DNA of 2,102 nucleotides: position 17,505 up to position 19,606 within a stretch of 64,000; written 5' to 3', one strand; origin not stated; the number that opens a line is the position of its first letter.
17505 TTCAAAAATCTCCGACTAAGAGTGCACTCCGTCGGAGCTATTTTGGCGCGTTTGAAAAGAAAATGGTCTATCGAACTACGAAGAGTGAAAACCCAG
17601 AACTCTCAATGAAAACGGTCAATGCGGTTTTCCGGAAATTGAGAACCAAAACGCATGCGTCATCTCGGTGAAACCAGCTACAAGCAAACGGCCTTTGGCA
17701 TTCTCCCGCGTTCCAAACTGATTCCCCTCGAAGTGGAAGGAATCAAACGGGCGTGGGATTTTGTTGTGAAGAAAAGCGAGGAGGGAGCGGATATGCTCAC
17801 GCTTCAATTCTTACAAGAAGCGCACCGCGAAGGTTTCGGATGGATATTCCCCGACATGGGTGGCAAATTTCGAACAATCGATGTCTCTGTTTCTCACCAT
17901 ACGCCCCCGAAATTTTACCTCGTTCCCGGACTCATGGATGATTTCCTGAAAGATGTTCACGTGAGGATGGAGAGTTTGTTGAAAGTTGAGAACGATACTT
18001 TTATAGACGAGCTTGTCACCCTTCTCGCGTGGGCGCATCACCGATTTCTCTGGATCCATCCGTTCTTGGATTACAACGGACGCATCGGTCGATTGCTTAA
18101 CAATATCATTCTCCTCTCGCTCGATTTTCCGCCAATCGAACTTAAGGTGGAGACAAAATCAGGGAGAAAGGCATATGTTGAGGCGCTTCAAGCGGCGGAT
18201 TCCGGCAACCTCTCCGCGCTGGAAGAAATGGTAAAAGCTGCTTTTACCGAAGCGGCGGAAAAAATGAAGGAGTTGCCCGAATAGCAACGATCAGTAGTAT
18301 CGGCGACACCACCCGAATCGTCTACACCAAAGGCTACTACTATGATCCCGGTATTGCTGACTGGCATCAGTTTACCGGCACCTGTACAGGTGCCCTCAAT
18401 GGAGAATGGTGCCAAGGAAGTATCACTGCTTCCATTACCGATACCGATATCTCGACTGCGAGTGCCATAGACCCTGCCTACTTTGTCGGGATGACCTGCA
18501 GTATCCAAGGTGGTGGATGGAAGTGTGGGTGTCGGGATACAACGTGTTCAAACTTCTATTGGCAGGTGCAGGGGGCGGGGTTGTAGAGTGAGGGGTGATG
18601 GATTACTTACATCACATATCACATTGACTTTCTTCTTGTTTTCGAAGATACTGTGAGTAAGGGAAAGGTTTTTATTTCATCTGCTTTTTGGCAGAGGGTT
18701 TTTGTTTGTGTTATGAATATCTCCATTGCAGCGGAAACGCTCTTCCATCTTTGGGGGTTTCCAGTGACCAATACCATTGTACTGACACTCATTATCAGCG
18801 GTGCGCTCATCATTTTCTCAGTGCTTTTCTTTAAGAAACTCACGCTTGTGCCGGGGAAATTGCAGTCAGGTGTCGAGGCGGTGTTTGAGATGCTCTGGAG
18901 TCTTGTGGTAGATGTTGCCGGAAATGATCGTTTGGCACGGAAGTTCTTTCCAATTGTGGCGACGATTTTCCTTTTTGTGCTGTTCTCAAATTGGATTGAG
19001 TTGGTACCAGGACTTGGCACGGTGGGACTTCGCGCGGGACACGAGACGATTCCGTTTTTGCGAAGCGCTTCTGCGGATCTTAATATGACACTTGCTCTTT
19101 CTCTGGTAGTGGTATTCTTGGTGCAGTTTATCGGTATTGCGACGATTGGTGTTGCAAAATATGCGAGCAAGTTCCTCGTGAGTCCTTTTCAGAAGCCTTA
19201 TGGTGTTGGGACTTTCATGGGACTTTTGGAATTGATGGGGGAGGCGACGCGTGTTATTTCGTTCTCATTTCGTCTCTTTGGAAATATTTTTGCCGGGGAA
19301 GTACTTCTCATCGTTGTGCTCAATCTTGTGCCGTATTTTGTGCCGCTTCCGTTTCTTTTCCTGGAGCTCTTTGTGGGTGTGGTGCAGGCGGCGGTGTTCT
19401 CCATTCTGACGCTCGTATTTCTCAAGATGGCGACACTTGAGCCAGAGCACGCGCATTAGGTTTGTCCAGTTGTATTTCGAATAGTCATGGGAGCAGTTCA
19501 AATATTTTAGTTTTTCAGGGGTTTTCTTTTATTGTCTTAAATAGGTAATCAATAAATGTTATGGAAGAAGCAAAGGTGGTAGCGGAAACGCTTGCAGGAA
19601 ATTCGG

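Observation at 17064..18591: Fic toxin module with degenerate active-site motif and candidate alpha-inh antitoxin, wedged between a surface-protein gene and an orphan C-terminal-domain fragment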

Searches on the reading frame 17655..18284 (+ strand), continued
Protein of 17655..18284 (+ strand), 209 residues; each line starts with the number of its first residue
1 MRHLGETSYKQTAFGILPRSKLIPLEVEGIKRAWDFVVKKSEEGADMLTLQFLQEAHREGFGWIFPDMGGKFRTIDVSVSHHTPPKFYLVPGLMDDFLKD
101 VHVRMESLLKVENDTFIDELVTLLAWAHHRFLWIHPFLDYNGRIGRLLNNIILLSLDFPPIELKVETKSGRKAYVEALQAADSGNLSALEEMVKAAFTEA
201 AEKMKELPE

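Call 22: find_encoding_contigs(protein=P0006, flank=7000, max_places=4)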
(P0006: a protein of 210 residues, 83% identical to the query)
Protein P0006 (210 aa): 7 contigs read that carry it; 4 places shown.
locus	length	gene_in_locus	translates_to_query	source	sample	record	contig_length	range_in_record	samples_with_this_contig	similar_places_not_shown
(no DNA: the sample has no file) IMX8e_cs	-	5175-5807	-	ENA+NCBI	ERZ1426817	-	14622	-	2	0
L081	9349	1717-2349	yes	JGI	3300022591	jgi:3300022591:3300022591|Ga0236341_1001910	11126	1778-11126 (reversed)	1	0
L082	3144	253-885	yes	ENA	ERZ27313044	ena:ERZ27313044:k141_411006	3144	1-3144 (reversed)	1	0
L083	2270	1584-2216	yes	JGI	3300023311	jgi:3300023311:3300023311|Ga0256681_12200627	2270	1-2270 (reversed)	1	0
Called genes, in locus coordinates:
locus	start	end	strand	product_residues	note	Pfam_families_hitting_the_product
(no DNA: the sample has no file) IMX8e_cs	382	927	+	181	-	-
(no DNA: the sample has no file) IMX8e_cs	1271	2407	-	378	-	PF00078:RVT_1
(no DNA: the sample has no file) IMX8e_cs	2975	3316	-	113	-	PF05635:23S_rRNA_IVP, PF22296:bAvd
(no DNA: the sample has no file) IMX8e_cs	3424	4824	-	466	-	PF13385:Laminin_G_3, PF09603:Fib_succ_major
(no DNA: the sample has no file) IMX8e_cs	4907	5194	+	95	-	-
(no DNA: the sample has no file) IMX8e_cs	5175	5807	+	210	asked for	PF02661:Fic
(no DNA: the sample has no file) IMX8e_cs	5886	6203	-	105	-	-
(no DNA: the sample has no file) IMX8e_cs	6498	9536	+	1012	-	PF05157:MshEN (weak), PF00437:T2SSE, PF00004:AAA (faint), PF00005:ABC_tran (faint), PF04851:ResIII (faint), PF13173:AAA_14 (faint), PF13191:AAA_16 (faint), PF00437:T2SSE, +4 more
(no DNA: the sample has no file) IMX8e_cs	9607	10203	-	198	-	-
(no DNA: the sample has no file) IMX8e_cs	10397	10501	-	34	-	-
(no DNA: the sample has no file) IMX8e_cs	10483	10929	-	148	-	-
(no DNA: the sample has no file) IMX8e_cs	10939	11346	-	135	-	-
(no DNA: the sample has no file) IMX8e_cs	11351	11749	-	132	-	-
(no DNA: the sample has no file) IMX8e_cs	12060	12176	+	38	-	-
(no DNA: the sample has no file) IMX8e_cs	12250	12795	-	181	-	-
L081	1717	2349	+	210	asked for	PF02661:Fic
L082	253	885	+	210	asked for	PF02661:Fic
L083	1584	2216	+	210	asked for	PF02661:Fic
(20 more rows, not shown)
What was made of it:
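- On DGR template/variable repeat pair (considered for the orphan fragment): A DGR does sit beside the module in relative P0006 (call 22).
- Tried and rejected: A relative has a DGR next to the module (call 22), which prompted the idea.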

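Call 29: find_encoding_contigs(protein=P0002, flank=5000, max_places=6)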
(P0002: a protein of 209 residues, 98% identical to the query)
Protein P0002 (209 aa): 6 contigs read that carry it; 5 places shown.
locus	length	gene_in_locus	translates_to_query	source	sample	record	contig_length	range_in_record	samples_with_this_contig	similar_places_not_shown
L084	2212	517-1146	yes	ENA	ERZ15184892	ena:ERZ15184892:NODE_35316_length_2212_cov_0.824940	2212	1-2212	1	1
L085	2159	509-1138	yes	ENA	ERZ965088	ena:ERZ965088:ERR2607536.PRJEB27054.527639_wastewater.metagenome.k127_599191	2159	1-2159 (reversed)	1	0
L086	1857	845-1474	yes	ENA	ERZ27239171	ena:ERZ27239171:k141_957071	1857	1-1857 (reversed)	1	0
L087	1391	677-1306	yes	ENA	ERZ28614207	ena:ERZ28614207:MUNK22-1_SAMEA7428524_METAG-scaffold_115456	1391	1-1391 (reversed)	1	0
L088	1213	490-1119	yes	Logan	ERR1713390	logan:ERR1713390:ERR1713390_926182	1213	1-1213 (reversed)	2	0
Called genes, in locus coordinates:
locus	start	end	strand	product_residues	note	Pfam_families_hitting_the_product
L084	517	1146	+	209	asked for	PF02661:Fic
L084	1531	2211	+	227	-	?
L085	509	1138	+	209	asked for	PF02661:Fic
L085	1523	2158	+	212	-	?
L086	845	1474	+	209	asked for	PF02661:Fic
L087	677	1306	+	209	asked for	PF02661:Fic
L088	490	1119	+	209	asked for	PF02661:Fic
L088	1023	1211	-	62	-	?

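Call 40: search_protein_representatives(protein=window:17655-18284:+)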
Query: 209 residues. Proteins with E-value up to 0.001 (for the whole library): 4505; up to 1e-10: 219; up to 1e-30: 11. The best 150 are listed.
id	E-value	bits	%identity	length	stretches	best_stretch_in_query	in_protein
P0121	2.8e-80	285.7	60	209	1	2-204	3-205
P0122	3.6e-53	197.2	54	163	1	48-202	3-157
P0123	7.7e-40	153.6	64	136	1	3-106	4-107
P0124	5.3e-39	150.9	43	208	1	5-189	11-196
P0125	8.7e-39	150.2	58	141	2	2-93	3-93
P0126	1.6e-37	146.0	44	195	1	6-199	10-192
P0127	1.4e-36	142.9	37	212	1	5-204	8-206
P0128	2.2e-36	142.3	55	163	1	4-123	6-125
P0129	2.8e-36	142.0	37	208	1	4-201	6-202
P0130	3.7e-35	138.3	52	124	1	2-121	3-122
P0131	5.7e-32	127.9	58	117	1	94-203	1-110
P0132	1.4e-30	123.4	37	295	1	4-191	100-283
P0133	1.7e-30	123.1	40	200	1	3-191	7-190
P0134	4.5e-30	121.7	84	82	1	113-179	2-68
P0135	2.1e-28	116.2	39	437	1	4-192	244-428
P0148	1.8e-22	96.9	31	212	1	9-201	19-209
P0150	9.6e-22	94.5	34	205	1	7-198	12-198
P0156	9.6e-21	91.2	35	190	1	9-196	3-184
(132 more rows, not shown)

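Call 42: search_protein_families(library=padloc, proteins=[window:17655-18284:+], max_evalue=1)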
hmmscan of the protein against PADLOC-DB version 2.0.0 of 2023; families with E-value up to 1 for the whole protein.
window:17655-18284:+ (209 aa): 8 families
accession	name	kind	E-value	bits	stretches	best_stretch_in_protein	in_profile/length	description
PDLC04839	PDC-S04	-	9.4e-26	88.7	1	14-197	26-202/205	-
PDLC03963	SoFic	-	8.4e-20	69.5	1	26-202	93-265/361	-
PDLC04840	PDC-S04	-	4.6e-16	57.2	1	26-193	53-211/227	-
PDLC04836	PDC-S04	-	3.4e-11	40.8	1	99-206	134-236/244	-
PDLC04838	PDC-S04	-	4.1e-11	41.1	1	45-200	60-205/209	-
PDLC04837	PDC-S04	-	1.8e-10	38.5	1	100-200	131-227/234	-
PDLC04966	PDC-S24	-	6.9e-07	26.5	1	98-158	280-341/497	-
PDLC04841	PDC-S04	-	0.0033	15.1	1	44-202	136-273/292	-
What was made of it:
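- PADLOC defence-candidate models PDC-S04 (E=9e-26) and SoFic (E=8e-20) match the Fic ORF (call 42).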

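Call 43: search_protein_families(library=phrogs, proteins=[window:17655-18284:+], max_evalue=1)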
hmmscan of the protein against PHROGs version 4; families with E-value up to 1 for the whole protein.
window:17655-18284:+ (209 aa): 8 families
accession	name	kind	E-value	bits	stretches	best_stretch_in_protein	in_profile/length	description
phrog_5978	-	unknown function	2.9e-18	67.1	1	24-185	89-253/364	-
phrog_11900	-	unknown function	1.7e-17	64.7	1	16-203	42-223/230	-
phrog_23170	-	unknown function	1.5e-14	55.1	1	35-199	29-190/191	-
phrog_10690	-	unknown function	1.2e-06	28.8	1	37-187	186-333/346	-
phrog_12747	-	unknown function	6.5e-05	23.6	1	45-195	51-196/211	-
phrog_13548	-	unknown function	0.015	15.3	1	103-156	171-223/379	-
phrog_25771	-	unknown function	0.56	11.3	0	15-46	2-24/45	-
phrog_10477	-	DNA, RNA and nucleotide metabolism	0.8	10.6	0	170-204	127-162/243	exonuclease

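Call 53: predict_structure(alignment_id=A1)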
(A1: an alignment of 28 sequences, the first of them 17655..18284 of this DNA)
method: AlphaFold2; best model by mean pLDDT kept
length: 209 residues; sequences in the alignment: 28
mean_pLDDT: 91.6   pTM: 0.88
mean pLDDT of the five models: 91.6, 85.2, 84.0, 83.2, 80.0
residues with pLDDT >= 90: 166; 70-90: 33; 50-70: 8; < 50: 2
segments of 3 or more residues with pLDDT < 50: none
pLDDT, mean of each block of 10 residues (from residue 1): 63 90 93 98 95 97 94 87 92 98 96 93 98 91 92 96 90 93 96 96 75
secondary structure, 60 per line:
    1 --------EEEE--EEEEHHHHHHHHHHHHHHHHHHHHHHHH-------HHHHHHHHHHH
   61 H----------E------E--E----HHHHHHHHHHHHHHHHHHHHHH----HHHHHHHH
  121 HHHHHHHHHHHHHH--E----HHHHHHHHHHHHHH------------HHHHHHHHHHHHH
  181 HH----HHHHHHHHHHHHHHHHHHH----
elements in order: E9-12 E15-18 H19-42 H50-61 H87-108 H113-134 H142-155 H168-182 H187-205
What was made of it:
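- The AF2 model is confident (call 53).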

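Call 56: fold_search(model_id=the predicted structure, library=pdb)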
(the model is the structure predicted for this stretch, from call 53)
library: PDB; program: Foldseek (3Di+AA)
matches with E <= 10: 153; with E <= 0.001: 68
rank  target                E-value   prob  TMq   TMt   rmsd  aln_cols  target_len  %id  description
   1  4u0s_B                4.2e-10  1.00  0.68  0.45   3.8       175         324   29  Structure of Eukaryotic fic domain containing protein with ADP (released 2014-12-10)
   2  4u0s_A                6.5e-10  1.00  0.70  0.46   3.8       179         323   28  Structure of Eukaryotic fic domain containing protein with ADP (released 2014-12-10)
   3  6i7h                  7.3e-10  1.00  0.68  0.44   3.4       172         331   30  Crystal structure of dimeric FICD mutant K256S (released 2019-09-25)
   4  6i7g_B                1.6e-09  1.00  0.70  0.44   4.5       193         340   28  Crystal structure of dimeric wild type FICD complexed with ATP (released 2019-09-25)
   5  6i7k                  1.8e-09  1.00  0.68  0.43   3.5       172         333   30  Crystal structure of monomeric FICD mutant L258D complexed with MgATP (released 2019-09-25)
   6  6i7i                  1.8e-09  1.00  0.70  0.45   2.7       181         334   30  Crystal structure of dimeric FICD mutant K256A complexed with MgATP (released 2019-09-25)
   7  6i7l                  2.1e-09  1.00  0.68  0.43   3.5       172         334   30  Crystal structure of monomeric FICD mutant L258D complexed with MgAMP-PNP (released 2019-09-25)
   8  4u04_A                2.5e-09  1.00  0.75  0.51   2.3       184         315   28  Structure of a eukaryotic fic domain containing protein (released 2014-12-10)
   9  4u07_A                2.7e-09  1.00  0.71  0.47   3.5       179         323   28  ATP bound to eukaryotic FIC domain containing protein (released 2014-12-10)
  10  4u0u_A                2.8e-09  1.00  0.69  0.45   2.3       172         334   30  Wild type eukaryotic fic domain containing protein with ADP (released 2014-12-10)
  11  4u0z_B                3.1e-09  1.00  0.74  0.49   2.3       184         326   28  Eukaryotic Fic Domain containing protein with bound APCPP (released 2014-12-10)
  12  4u0z_F                3.7e-09  1.00  0.74  0.49   2.3       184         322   28  Eukaryotic Fic Domain containing protein with bound APCPP (released 2014-12-10)
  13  4u0z_D                3.7e-09  1.00  0.74  0.49   2.3       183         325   28  Eukaryotic Fic Domain containing protein with bound APCPP (released 2014-12-10)
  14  9yz5_A                4.4e-09  1.00  0.73  0.47   2.2       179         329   29  human FicD bound with farnesyl pyrophosphate (released 2026-02-25)
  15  4u0z_H                4.4e-09  1.00  0.74  0.50   2.3       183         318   28  Eukaryotic Fic Domain containing protein with bound APCPP (released 2014-12-10)
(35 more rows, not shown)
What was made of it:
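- On Fic/Fido domain (Pfam PF02661): Foldseek gives probability 1.00 to FICD, EcFicT, EfFic, NmFic and VbhT (call 56).
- Closest known: Class I Fic toxin-antitoxin modules. Same: Both share the Fic fold (TMq 0.65-0.67 to EcFicT and VbhT; call 56).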

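Call 70: search_protein_families(library=ncbifam, proteins=[P0133, P0150, P0156, P0148, P0124, P0127, P0126], max_evalue=0.00001)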
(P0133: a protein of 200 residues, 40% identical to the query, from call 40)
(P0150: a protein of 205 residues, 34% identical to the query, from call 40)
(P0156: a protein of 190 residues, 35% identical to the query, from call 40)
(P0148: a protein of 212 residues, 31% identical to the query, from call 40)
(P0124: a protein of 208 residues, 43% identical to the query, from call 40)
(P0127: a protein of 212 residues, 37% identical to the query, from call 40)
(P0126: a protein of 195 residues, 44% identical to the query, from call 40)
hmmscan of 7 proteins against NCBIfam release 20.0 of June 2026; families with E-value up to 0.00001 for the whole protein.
P0133 (200 aa): 1 family
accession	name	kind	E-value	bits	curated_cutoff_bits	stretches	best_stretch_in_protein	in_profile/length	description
TIGR02613.1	mob_myst_B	hypoth_equivalog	4.3e-12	46.3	124.4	1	32-188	31-181/186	mobile mystery protein B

P0150 (205 aa): 2 families
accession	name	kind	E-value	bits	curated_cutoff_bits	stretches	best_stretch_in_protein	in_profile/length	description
TIGR02613.1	mob_myst_B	hypoth_equivalog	8.4e-09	35.6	124.4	1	55-192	52-184/186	mobile mystery protein B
NF041381.1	XopAC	subfamily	2.5e-06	26.5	450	1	29-175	303-432/451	XopAC/AvrAC family type III secretion system effector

P0156 (190 aa): 1 family
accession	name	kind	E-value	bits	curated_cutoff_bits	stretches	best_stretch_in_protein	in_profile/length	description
TIGR02613.1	mob_myst_B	hypoth_equivalog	3.2e-08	33.7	124.4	1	39-179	48-183/186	mobile mystery protein B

P0148 (212 aa): 1 family
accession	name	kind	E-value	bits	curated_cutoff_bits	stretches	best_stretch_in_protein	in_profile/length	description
TIGR02613.1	mob_myst_B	hypoth_equivalog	2.5e-18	66.6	124.4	1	28-202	19-186/186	mobile mystery protein B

P0124 (208 aa): 1 family
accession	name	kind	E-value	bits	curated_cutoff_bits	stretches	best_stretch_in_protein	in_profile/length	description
TIGR02613.1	mob_myst_B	hypoth_equivalog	2.1e-23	83.2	124.4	1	20-196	15-181/186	mobile mystery protein B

P0127 (212 aa): 1 family
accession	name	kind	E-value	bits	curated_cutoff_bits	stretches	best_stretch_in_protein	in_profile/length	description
TIGR02613.1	mob_myst_B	hypoth_equivalog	2.8e-15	56.7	124.4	1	34-193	32-183/186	mobile mystery protein B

P0126 (195 aa): 1 family
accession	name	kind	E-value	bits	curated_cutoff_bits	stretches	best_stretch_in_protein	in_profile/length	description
TIGR02613.1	mob_myst_B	hypoth_equivalog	1e-17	64.6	124.4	1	21-185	18-184/186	mobile mystery protein B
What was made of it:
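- On NCBIfam TIGR02613 mobile mystery protein B: Seven relatives score 34-83 bits (call 70).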

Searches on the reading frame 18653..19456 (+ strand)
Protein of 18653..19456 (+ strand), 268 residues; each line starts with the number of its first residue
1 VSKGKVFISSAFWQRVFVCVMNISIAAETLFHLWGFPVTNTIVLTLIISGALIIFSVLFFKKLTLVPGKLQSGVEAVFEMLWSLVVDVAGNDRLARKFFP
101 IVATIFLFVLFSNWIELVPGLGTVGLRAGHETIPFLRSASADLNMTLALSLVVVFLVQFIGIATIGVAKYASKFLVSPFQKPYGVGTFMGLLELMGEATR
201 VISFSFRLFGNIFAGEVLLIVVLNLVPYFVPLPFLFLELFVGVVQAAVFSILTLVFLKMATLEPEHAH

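Call 61: find_related_loci(query=window:18653-19456:+, collection=metagenome_contigs, flank=6000)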
Query window:18653-19456:+ (268 aa) in metagenome_contigs; peptide patterns used: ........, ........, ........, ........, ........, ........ (x = any residue, [..] = any of these).
600 stretches matched a pattern (row limit reached: there are more); 579 encode a relative of the query (tblastn E <= 1e-3); the best 80 are kept; 80 distinct loci.
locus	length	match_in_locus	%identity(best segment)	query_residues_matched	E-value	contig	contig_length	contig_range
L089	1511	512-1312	89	2-268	2e-161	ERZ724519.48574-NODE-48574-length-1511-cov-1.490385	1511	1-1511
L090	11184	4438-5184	61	22-266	1e-93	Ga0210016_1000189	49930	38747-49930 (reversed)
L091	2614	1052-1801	62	21-266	6e-96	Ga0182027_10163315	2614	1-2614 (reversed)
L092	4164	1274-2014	63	21-263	1e-92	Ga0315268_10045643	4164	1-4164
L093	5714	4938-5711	60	14-266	1e-91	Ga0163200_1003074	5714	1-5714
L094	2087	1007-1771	59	13-266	3e-94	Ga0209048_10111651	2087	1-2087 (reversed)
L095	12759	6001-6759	62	18-266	1e-95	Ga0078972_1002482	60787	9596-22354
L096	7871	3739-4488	59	21-266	1e-89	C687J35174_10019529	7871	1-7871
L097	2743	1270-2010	64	21-263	3e-90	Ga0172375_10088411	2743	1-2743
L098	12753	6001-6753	59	21-266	7e-87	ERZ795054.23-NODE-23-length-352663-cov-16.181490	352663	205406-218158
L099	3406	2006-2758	57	20-266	4e-87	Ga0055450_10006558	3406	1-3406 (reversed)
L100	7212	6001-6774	55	18-268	3e-85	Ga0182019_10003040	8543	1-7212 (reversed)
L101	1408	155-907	56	21-266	7e-88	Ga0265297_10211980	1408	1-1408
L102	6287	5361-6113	57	20-266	6e-81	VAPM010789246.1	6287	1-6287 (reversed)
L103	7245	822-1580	64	17-265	1e-80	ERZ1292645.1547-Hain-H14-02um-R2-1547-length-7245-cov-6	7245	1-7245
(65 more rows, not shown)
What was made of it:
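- Tried and rejected: Empty-site search through atpB relatives (metagenome scan, call 61).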
